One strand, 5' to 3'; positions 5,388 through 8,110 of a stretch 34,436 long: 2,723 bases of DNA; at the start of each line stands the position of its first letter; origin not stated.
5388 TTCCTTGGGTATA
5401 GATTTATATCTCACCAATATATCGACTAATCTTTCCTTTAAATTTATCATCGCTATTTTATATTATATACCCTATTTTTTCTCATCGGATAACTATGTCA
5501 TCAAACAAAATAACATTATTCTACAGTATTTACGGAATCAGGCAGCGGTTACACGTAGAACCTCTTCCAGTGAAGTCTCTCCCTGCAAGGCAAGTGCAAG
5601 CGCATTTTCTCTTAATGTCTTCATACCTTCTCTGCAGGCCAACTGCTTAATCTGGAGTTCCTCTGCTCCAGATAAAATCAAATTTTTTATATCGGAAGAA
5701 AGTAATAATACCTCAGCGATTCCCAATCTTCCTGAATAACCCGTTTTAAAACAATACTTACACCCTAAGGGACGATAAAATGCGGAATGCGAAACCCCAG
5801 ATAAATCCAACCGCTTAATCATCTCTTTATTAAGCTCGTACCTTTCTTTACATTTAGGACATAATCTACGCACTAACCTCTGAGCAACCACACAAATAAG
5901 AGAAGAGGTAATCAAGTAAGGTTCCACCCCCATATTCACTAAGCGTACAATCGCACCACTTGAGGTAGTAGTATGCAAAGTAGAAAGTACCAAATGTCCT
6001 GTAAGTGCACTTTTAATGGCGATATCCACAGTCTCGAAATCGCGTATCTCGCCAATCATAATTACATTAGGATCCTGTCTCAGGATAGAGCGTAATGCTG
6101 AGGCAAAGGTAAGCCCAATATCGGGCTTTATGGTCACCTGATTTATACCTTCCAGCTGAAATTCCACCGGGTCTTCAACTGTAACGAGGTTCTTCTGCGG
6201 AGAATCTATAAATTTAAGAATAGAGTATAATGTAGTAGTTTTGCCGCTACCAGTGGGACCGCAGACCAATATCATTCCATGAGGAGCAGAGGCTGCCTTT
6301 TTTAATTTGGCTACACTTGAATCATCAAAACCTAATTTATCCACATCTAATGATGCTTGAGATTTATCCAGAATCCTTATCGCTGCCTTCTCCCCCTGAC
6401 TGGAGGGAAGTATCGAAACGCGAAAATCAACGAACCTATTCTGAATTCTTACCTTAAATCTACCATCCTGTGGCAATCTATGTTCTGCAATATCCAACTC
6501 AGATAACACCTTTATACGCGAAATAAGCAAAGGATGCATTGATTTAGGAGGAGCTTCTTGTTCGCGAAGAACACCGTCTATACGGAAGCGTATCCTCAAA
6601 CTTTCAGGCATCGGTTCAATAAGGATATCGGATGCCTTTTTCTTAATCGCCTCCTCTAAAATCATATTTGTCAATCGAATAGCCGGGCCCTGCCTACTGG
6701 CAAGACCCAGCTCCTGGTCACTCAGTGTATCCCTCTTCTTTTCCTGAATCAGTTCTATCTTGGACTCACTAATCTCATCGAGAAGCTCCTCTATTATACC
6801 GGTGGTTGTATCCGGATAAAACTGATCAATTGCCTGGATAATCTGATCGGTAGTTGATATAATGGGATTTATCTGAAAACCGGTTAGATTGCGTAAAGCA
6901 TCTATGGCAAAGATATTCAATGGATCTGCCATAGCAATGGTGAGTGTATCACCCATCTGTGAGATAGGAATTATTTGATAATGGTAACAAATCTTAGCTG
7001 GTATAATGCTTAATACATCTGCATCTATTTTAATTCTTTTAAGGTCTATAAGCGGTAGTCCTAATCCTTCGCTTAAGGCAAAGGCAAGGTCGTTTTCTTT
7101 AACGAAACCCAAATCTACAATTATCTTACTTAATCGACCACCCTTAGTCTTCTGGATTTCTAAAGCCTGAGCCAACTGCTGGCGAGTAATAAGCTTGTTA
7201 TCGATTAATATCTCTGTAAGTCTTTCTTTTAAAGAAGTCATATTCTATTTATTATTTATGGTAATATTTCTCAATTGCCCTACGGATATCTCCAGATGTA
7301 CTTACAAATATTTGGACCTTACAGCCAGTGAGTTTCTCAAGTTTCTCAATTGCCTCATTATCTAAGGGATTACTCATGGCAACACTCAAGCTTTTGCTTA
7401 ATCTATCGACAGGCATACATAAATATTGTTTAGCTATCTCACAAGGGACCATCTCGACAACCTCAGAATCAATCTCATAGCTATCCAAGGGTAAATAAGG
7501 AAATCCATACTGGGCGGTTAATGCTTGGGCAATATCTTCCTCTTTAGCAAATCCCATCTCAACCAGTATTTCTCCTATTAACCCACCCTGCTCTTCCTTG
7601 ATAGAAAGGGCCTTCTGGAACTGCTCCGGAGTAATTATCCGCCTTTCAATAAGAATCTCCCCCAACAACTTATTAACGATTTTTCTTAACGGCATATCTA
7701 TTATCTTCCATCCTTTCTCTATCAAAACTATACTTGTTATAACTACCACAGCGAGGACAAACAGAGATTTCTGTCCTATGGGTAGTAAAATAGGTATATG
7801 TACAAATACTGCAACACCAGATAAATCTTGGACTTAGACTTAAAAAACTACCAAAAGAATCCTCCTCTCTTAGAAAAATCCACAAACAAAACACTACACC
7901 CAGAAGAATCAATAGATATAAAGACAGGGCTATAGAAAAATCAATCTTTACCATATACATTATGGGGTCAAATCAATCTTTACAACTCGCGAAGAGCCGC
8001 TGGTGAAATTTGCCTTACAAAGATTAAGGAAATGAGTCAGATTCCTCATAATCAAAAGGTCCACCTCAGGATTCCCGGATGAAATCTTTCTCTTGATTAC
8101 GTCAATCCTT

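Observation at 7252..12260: ExbB-ExbD-TonB-like motor module and a giant TPR protein in one tight gene string with the pilus ATPases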

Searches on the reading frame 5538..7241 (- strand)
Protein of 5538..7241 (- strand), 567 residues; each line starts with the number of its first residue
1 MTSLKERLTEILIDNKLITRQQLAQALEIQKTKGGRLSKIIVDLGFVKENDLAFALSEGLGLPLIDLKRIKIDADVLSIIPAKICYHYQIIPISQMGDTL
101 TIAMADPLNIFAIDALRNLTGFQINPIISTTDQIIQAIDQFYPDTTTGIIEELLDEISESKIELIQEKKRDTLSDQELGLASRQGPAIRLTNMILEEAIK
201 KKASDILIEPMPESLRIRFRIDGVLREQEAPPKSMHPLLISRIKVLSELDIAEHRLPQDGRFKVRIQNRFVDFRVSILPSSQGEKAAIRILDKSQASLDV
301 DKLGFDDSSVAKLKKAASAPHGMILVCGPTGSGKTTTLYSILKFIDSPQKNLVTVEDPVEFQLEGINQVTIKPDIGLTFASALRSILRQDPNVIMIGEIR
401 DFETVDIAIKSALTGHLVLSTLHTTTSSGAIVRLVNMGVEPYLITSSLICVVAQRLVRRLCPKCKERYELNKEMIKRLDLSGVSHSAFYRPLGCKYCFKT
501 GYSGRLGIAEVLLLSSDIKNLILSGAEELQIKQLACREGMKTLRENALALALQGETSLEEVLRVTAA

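Call 4: search_protein_families(library=pfam, proteins=[window:5538-7241:-], max_evalue=0.01)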
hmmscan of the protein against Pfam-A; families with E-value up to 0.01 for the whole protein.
window:5538-7241:- (567 aa): 9 families
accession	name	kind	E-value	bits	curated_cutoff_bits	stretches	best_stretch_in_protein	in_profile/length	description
PF00437.27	T2SSE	-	2.6e-137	457.9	24.9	1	183-563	4-370/370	Type II/IV secretion system protein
PF05157.20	MshEN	-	7.1e-24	84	23.1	1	60-146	1-88/90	MshEN domain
PF13401.12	AAA_22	-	0.00057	20.6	27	1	321-360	5-44/130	AAA domain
PF01580.24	FtsK_SpoIIIE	-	0.0011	18.9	24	1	292-342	14-60/221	FtsK/SpoIIIE family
PF13476.12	AAA_23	-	0.0034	18.5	27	0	321-341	19-39/201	AAA domain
PF13191.12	AAA_16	-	0.0037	18.2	32.6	0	317-369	19-64/167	AAA ATPase domain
PF13086.12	AAA_11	-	0.0037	17.5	27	1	305-345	2-41/257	AAA domain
PF25199.1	nSTAND_NTPase5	-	0.0058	16.9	34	0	302-341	21-61/145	Novel STAND NTPase 5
PF13173.12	AAA_14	-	0.0063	17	27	0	323-414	4-86/129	AAA domain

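Call 5: search_protein_families(library=ncbifam, proteins=[window:5538-7241:-], max_evalue=0.01)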
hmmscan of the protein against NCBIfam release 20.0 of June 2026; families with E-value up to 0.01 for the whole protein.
window:5538-7241:- (567 aa): 26 families (the best 25 are shown)
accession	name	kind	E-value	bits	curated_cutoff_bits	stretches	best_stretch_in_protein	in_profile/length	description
TIGR02538.1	type_IV_pilB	equivalog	7.3e-191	635.6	675.65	1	8-566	2-563/564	type IV-A pilus assembly ATPase PilB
TIGR02533.1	type_II_gspE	equivalog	6e-179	595.8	630.25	1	80-565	4-486/486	type II secretion system ATPase GspE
NF007755.0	PRK10436.1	equivalog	2.2e-141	471.7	617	1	83-565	12-459/465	type II secretion system protein GspE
NF053534.1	T4PilAsmATPsTfpB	equivalog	6e-130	434.4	850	1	49-565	65-582/584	type IV pilus assembly ATPase TfpB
NF041000.1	ATPase_ComGA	equivalog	2.1e-75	253.2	300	1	193-458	2-266/267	competence type IV pilus ATPase ComGA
TIGR01420.1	pilT_fam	subfamily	1.6e-53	182.1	319.1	1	193-459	4-270/343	PilT/PilU family type 4a pilus ATPase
TIGR02525.1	plasmid_TraJ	equivalog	9.4e-29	100.5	368.3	1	318-437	146-272/372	plasmid transfer ATPase TraJ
TIGR02524.1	dot_icm_DotB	equivalog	3.4e-20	72.5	463.3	1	315-438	128-260/358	Dot/Icm type IV secretion system ATPase DotB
NF008411.1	PRK11234.1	equivalog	2e-18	66.2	1170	1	6-164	482-640/723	cyclic di-3',5'-guanylate-activated glycosyltransferase NfrB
NF058587.1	archaellum_moto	equivalog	1.1e-17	64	550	1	323-436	277-395/527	archaellum flagellar ATPase motor FlaI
TIGR02782.1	TrbB_P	equivalog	3.1e-16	59.5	304.55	1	312-437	128-255/303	P-type conjugative transfer ATPase TrbB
NF053729.1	c-di-GMP_motif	domain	4.3e-16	58.5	38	1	7-58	1-52/53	cyclic di-GMP-binding domain-containing protein, MshE-related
TIGR02788.1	VirB11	equivalog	7.5e-16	58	249.95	1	313-438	136-266/308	P-type DNA transfer ATPase VirB11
NF012033.0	PRK15489.1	equivalog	6.7e-15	54.3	537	1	4-146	489-631/703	glycosyl transferase family protein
NF010469.0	PRK13894.1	subfamily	1.6e-13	50.7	508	1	315-435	143-265/320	conjugal transfer ATPase TrbB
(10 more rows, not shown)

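Call 45: find_homologous_proteins(query=window:5538-7241:-, max_evalue=1e-50)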
Query window:5538-7241:- (567 aa): 8000 proteins with E <= 1e-50 among 8000 candidates; the best 120 are listed.
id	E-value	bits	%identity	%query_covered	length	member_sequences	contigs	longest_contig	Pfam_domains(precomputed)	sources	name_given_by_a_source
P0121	0.0e+0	1216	100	100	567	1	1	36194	PF05157.21,PF00437.27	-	-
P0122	0.0e+0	1082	87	100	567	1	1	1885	PF05157.21,PF00437.27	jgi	jgi:type IV pilus assembly protein PilB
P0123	4.7e-296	1001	81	100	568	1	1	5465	PF05157.21,PF00437.27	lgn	-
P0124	6.6e-296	1000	82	100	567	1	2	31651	PF05157.21,PF00437.27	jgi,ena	-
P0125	7.7e-295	997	80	100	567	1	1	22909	PF05157.21,PF00437.27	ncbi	ncbi:GspE/PulE family protein [Candidatus Omnitrophota bacterium]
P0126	3.1e-294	995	80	100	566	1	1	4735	PF05157.21,PF00437.27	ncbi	ncbi:MAG: ATPase, T2SS/T4P/T4SS family [Candidatus Omnitrophota bacterium]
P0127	4.3e-294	994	81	100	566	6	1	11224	PF05157.21,PF00437.27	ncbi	-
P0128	5.6e-294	994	81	100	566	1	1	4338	PF05157.21,PF00437.27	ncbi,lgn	-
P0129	4.1e-293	991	80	100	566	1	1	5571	PF05157.21,PF00437.27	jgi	jgi:type IV pilus assembly protein PilB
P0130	4.3e-292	988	80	100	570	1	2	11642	PF05157.21,PF00437.27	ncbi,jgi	ncbi:MAG: ATPase, T2SS/T4P/T4SS family [Candidatus Omnitrophota bacterium]|jgi:type IV pilus assembl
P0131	6.7e-292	987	80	100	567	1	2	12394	PF05157.21,PF00437.27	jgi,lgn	jgi:type IV pilus assembly protein PilB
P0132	9.0e-292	987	80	100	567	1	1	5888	PF05157.21,PF00437.27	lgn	-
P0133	1.9e-291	986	79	100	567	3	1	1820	PF05157.21,PF00437.27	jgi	jgi:type IV pilus assembly protein PilB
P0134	2.0e-291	985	80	100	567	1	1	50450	PF05157.21,PF00437.27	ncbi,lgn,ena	ncbi:MAG: ATPase, T2SS/T4P/T4SS family [Candidatus Omnitrophota bacterium]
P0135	2.0e-287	972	77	100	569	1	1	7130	PF05157.21,PF00437.27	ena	-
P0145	5.6e-253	859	65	100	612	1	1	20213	PF05157.21,PF00437.27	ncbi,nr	ncbi:MAG: Flp pilus assembly complex ATPase component TadA [Candidatus Omnitrophica bacterium]|nr:Fl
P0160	3.4e-250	849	69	100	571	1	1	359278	PF05157.21,PF00437.27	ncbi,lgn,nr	ncbi:MAG: ATPase, T2SS/T4P/T4SS family [Candidatus Omnitrophota bacterium]|nr:ATPase, T2SS/T4P/T4SS 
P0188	9.6e-249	845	68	100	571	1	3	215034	PF05157.21,PF00437.27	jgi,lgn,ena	jgi:type IV pilus assembly protein PilB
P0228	3.9e-247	839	69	100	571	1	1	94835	PF05157.21,PF00437.27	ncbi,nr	ncbi:MAG: ATPase, T2SS/T4P/T4SS family [Candidatus Omnitrophica bacterium]|nr:ATPase, T2SS/T4P/T4SS 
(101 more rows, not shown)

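Call 46: find_encoding_contigs(protein=P0188, flank=10000, max_places=2)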
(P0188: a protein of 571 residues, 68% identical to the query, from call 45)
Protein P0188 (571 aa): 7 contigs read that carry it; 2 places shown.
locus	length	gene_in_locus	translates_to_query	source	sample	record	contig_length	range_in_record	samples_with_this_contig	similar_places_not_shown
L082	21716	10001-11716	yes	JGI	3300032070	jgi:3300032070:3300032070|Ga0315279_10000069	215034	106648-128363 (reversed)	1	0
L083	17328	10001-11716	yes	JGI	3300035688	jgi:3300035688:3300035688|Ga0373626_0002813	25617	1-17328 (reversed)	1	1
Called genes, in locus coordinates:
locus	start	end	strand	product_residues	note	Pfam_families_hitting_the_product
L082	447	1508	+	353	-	PF00022:Actin, PF06723:MreB_Mbl, PF11104:PilM_2 (faint), PF00012:HSP70, PF14450:FtsA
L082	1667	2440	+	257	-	PF04085:MreC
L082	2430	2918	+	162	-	PF04093:MreD (weak)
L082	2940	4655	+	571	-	PF03717:PBP_dimer, PF00905:Transpeptidase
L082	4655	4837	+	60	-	-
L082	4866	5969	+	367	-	PF01098:FTSW_RODA_SPOVE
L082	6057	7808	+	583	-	PF19864:Radical_SAM_N2, PF04055:Radical_SAM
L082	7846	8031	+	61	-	-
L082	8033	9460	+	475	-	PF00672:HAMP (weak), PF01590:GAF, PF13185:GAF_2, PF13492:GAF_3 (weak), PF00990:GGDEF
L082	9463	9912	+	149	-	PF05157:MshEN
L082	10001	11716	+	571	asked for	PF05157:MshEN, PF00437:T2SSE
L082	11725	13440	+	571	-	PF05157:MshEN, PF00437:T2SSE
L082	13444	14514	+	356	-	PF00072:Response_reg, PF13487:HD_5, PF01966:HD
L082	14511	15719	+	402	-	PF28597:T2SSF_N, PF00482:T2SSF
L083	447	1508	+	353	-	PF00022:Actin, PF06723:MreB_Mbl, PF11104:PilM_2 (faint), PF00012:HSP70, PF14450:FtsA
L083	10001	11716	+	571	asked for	PF05157:MshEN, PF00437:T2SSE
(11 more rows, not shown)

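Call 50: find_encoding_contigs(protein=P0160, flank=8000, max_places=1)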
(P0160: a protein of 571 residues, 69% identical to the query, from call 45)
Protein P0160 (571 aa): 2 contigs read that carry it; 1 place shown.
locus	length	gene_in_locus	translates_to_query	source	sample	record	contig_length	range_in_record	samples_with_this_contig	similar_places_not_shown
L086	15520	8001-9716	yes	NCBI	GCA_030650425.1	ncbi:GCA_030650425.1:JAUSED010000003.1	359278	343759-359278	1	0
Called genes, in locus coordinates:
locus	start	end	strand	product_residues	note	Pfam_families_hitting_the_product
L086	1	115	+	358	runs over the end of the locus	PF00022:Actin, PF06723:MreB_Mbl, PF11104:PilM_2 (faint), PF00012:HSP70, PF14450:FtsA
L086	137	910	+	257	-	PF04085:MreC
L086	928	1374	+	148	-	PF04093:MreD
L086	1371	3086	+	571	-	PF03717:PBP_dimer, PF00905:Transpeptidase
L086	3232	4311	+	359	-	PF01098:FTSW_RODA_SPOVE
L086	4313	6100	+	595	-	PF19864:Radical_SAM_N2, PF04055:Radical_SAM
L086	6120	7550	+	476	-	PF00672:HAMP (weak), PF01590:GAF, PF13185:GAF_2, PF00990:GGDEF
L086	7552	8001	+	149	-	PF05157:MshEN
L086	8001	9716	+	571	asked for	PF05157:MshEN, PF00437:T2SSE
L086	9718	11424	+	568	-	PF05157:MshEN, PF00437:T2SSE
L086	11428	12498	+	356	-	PF00072:Response_reg, PF13487:HD_5, PF01966:HD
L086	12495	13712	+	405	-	PF28597:T2SSF_N, PF00482:T2SSF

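Call 51: find_encoding_contigs(protein=P0145, flank=8000, max_places=1)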
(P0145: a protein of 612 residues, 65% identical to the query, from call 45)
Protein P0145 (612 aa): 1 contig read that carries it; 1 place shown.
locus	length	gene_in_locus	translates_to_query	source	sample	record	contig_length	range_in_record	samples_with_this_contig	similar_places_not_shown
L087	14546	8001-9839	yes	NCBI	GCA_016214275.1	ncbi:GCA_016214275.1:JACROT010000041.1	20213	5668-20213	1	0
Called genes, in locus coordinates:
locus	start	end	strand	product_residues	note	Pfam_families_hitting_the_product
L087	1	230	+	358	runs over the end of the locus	PF00022:Actin, PF06723:MreB_Mbl, PF11104:PilM_2 (faint), PF00012:HSP70, PF14450:FtsA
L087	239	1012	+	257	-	PF04085:MreC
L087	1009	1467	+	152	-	PF04093:MreD (weak)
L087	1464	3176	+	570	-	PF03717:PBP_dimer, PF00905:Transpeptidase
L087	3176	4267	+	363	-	PF01098:FTSW_RODA_SPOVE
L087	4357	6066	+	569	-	PF19864:Radical_SAM_N2, PF04055:Radical_SAM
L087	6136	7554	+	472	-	PF00672:HAMP (weak), PF01590:GAF, PF13185:GAF_2, PF13492:GAF_3 (weak), PF00990:GGDEF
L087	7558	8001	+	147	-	PF05157:MshEN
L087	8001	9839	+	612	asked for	PF05157:MshEN, PF00437:T2SSE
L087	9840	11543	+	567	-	PF05157:MshEN, PF00437:T2SSE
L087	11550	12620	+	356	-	PF00072:Response_reg, PF13487:HD_5, PF01966:HD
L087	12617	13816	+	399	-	PF28597:T2SSF_N, PF00482:T2SSF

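Call 52: find_encoding_contigs(protein=P0228, flank=8000, max_places=1)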
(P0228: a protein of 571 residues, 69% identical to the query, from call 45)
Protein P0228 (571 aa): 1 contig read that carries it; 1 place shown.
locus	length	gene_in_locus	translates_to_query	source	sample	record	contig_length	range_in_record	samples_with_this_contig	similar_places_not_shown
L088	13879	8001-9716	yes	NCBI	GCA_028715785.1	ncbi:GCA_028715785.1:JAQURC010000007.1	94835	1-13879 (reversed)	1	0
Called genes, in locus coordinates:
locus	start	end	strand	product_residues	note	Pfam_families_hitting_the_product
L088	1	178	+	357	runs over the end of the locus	PF00022:Actin, PF06723:MreB_Mbl, PF11104:PilM_2 (faint), PF00012:HSP70, PF14450:FtsA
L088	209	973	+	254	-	PF04085:MreC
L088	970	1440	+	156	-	PF04093:MreD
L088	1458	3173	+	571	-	PF03717:PBP_dimer, PF00905:Transpeptidase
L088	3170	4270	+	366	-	PF01098:FTSW_RODA_SPOVE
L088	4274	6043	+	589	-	PF19864:Radical_SAM_N2, PF04055:Radical_SAM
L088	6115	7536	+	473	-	PF00672:HAMP (weak), PF01590:GAF, PF13185:GAF_2, PF13492:GAF_3 (weak), PF00990:GGDEF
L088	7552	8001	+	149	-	PF05157:MshEN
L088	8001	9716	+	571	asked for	PF05157:MshEN, PF00437:T2SSE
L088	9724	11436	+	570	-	PF05157:MshEN, PF00437:T2SSE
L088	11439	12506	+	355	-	PF13487:HD_5, PF01966:HD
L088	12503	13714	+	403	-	PF28597:T2SSF_N, PF00482:T2SSF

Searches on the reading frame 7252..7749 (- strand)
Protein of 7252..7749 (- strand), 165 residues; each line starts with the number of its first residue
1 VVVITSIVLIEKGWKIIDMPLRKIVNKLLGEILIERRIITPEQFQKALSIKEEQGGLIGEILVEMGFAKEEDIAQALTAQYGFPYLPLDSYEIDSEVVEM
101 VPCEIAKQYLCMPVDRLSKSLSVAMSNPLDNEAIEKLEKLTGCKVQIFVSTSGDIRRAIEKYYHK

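Call 4: search_protein_families(library=pfam, proteins=[window:7252-7749:-], max_evalue=0.01)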
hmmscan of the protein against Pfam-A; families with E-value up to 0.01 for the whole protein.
window:7252-7749:- (165 aa): 1 family
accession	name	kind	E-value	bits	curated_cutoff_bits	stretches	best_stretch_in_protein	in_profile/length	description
PF05157.20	MshEN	-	1.1e-22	80.3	23.1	1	81-164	1-85/90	MshEN domain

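Call 5: search_protein_families(library=ncbifam, proteins=[window:7252-7749:-], max_evalue=0.01)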
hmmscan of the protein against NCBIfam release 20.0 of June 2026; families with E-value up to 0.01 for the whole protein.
window:7252-7749:- (165 aa): 8 families
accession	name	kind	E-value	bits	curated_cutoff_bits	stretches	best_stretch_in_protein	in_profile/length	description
TIGR02538.1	type_IV_pilB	equivalog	3.8e-21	75.3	675.65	1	29-164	2-137/564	type IV-A pilus assembly ATPase PilB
NF008411.1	PRK11234.1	equivalog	8e-18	64.2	1170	1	27-164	482-618/723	cyclic di-3',5'-guanylate-activated glycosyltransferase NfrB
NF012033.0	PRK15489.1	equivalog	2.5e-17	62.3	537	1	26-157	490-621/703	glycosyl transferase family protein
NF053729.1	c-di-GMP_motif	domain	2.2e-16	59.4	38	1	29-80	2-53/53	cyclic di-GMP-binding domain-containing protein, MshE-related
TIGR03029.1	EpsG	equivalog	7.5e-08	31.8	313.8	1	29-98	5-74/274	chain length determinant protein tyrosine kinase EpsG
TIGR02533.1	type_II_gspE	equivalog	6.9e-05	21.7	630.25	1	99-164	2-67/486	type II secretion system ATPase GspE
NF002421.0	PRK01544.1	equivalog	0.0031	16.3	567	1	59-149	263-352/524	bifunctional peptide chain release factor N(5)-glutamine methyltransferase PrmC/tRNA (guanosine(46)-N7)-methyltransferase TrmB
NF053534.1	T4PilAsmATPsTfpB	equivalog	0.0041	15.6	850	1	71-164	66-161/584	type IV pilus assembly ATPase TfpB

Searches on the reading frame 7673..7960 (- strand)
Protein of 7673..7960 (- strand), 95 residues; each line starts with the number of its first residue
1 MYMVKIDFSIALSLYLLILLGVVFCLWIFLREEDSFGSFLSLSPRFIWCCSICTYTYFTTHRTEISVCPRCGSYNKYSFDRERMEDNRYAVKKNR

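Call 4: search_protein_families(library=pfam, proteins=[window:7673-7960:-], max_evalue=0.01)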
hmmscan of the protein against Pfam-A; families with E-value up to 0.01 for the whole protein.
window:7673-7960:- (95 aa): 0 families

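Call 5: search_protein_families(library=ncbifam, proteins=[window:7673-7960:-], max_evalue=0.01)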
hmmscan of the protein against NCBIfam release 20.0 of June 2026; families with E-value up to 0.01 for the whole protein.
window:7673-7960:- (95 aa): 0 families
